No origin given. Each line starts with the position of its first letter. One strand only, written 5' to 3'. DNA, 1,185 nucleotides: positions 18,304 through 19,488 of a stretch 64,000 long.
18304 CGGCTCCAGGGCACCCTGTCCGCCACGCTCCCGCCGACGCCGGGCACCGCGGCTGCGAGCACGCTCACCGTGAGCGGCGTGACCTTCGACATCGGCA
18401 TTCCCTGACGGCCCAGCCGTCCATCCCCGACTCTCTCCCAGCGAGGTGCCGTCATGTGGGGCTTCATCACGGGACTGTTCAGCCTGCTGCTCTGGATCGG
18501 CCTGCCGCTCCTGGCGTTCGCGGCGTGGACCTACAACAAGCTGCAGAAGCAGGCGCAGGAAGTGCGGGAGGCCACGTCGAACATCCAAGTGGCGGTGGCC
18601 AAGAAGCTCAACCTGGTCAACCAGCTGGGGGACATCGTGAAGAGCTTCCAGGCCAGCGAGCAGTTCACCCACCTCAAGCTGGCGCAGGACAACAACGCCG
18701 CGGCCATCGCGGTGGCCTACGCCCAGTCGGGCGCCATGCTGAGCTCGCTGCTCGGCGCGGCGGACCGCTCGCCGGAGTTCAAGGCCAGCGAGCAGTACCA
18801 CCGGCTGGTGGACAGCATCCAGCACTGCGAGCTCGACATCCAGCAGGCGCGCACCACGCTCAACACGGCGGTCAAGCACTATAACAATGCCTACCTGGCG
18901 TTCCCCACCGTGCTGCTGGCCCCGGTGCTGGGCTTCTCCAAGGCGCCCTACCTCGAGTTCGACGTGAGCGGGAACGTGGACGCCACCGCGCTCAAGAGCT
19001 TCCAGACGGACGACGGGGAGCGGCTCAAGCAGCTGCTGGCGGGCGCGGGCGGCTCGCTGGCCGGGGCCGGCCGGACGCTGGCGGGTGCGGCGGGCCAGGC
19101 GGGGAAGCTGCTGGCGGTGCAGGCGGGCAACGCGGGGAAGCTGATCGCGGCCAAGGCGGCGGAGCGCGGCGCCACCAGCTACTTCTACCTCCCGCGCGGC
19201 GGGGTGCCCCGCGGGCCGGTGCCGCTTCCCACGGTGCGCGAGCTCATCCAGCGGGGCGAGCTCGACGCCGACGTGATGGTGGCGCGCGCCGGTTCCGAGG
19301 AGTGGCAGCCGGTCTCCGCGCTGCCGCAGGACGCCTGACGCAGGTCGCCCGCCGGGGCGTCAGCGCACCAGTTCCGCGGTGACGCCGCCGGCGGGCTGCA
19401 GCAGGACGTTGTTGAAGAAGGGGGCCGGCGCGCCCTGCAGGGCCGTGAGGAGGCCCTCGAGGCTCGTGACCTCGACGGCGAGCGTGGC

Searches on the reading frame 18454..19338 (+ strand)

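Call 60: search_protein_families(library=pfam, max_evalue=0.001, proteins=[window:18454-19338:+])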
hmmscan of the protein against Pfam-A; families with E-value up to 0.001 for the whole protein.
window:18454-19338:+ (294 aa): 3 families
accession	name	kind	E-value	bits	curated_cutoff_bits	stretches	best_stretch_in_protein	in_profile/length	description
PF04011.17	LemA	-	1.2e-20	74.3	26.2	1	40-170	1-138/149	LemA family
PF14237.11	GYF_2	-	3.7e-09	36.6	25.8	1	244-292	2-49/50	GYF domain 2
PF25531.1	GYF_ATXR3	-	0.00019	22.2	27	1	243-287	3-47/48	Histone-lysine N-methyltransferase ATXR3, GYF domain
